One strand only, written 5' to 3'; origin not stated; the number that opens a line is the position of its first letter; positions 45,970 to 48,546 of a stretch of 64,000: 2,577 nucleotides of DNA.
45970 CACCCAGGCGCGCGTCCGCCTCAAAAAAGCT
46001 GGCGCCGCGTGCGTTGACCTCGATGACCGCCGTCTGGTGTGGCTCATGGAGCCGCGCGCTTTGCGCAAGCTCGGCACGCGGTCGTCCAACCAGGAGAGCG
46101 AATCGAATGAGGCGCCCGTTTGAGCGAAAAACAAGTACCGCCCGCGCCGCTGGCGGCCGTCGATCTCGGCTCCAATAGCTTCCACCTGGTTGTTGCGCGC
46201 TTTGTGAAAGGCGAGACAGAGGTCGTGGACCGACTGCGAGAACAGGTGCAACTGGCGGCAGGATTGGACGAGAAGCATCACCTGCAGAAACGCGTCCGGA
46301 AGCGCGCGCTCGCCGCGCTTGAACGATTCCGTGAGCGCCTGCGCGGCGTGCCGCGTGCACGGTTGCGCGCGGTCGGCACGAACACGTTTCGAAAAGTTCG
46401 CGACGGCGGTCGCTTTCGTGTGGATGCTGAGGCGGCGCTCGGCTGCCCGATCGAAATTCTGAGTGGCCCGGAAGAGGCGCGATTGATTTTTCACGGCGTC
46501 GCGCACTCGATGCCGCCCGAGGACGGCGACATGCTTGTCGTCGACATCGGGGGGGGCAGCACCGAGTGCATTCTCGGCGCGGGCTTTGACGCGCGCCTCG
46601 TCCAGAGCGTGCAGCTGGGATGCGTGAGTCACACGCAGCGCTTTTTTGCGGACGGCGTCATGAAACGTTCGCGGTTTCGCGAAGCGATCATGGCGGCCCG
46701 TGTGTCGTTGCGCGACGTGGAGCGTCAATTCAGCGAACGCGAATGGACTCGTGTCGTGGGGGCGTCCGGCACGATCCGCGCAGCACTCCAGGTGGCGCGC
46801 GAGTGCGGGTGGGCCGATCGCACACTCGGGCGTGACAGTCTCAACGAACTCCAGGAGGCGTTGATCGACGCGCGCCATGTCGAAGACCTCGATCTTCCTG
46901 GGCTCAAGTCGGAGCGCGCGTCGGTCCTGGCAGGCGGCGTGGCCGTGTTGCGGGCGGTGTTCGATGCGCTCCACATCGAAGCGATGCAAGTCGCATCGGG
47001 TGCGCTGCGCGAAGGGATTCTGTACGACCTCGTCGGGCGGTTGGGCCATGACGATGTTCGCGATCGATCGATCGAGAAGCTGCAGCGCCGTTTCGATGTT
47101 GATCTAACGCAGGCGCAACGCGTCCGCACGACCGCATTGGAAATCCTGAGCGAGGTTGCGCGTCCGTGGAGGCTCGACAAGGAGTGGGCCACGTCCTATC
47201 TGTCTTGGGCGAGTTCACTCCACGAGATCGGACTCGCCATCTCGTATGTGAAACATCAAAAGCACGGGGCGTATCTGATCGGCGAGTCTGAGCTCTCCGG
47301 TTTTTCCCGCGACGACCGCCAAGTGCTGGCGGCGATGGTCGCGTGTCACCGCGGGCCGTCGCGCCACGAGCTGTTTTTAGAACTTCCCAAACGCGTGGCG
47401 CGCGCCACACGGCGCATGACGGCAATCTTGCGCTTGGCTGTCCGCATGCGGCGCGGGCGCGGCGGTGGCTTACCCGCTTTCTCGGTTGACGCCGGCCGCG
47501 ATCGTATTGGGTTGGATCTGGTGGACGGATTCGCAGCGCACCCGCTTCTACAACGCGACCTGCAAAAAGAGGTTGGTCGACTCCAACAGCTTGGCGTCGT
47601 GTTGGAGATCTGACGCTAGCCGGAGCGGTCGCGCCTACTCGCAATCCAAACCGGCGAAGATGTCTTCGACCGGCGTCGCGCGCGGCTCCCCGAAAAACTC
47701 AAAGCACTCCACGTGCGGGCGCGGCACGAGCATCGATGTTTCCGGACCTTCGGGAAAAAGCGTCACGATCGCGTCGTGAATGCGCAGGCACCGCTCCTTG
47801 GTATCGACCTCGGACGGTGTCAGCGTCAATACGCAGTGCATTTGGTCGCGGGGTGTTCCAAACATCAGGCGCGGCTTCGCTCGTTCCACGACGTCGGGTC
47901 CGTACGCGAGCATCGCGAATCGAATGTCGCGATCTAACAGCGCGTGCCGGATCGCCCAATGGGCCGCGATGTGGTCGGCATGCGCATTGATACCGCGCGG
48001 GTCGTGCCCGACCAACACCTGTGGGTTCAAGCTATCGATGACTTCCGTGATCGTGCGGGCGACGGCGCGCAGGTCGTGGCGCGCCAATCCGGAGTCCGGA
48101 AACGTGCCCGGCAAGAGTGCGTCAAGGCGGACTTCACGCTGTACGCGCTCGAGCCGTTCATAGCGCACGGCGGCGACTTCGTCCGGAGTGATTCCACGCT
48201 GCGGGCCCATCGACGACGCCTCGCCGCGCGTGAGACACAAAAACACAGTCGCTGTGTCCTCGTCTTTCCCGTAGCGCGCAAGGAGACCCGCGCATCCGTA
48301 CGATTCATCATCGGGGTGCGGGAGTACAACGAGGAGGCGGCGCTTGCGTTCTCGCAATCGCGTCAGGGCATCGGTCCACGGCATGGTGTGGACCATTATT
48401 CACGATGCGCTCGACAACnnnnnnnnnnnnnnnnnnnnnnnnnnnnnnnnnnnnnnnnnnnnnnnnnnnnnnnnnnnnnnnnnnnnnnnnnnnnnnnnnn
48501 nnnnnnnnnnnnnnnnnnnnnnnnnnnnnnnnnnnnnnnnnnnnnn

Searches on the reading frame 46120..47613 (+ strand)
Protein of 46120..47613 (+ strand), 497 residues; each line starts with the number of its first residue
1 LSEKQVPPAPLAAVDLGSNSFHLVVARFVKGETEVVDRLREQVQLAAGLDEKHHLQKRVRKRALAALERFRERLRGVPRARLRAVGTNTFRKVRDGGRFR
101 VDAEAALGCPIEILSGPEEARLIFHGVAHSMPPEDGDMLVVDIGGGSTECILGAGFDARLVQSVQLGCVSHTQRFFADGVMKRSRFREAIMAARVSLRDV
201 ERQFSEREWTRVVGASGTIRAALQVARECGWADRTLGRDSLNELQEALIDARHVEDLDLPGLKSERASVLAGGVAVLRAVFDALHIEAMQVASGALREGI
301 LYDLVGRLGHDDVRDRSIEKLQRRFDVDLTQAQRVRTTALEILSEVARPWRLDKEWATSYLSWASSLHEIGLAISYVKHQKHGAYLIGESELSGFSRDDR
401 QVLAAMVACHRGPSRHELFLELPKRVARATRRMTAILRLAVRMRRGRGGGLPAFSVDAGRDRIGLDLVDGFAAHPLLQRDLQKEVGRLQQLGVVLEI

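Call 9: search_protein_families(library=pfam, proteins=[window:46120-47613:+], max_evalue=0.001)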
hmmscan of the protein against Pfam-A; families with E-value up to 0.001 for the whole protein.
window:46120-47613:+ (497 aa): 2 families
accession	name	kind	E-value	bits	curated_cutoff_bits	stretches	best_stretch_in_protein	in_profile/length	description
PF02541.22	Ppx-GppA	-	2.5e-73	247.5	27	1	24-306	1-283/285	Ppx/GppA phosphatase family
PF21447.3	Ppx-GppA_III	-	7.1e-41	140.4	27.3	1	313-484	1-176/177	Ppx/GppA phosphatase, domain III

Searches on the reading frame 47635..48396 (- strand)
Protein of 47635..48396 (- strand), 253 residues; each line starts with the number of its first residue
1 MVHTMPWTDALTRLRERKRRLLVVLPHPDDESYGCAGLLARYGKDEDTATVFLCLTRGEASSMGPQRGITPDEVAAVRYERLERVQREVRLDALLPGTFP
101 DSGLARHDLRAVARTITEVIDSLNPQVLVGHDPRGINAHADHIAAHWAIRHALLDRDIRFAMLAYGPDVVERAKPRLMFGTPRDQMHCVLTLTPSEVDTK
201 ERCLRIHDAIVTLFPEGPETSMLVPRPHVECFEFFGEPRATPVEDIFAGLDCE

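Call 9: search_protein_families(library=pfam, proteins=[window:47635-48396:-], max_evalue=0.001)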
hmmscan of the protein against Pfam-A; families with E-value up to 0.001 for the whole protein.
window:47635-48396:- (253 aa): 1 family
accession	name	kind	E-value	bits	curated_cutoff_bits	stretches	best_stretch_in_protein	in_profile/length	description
PF02585.22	PIG-L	-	2.8e-23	83.3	28.2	1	22-152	1-128/129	GlcNAc-PI de-N-acetylase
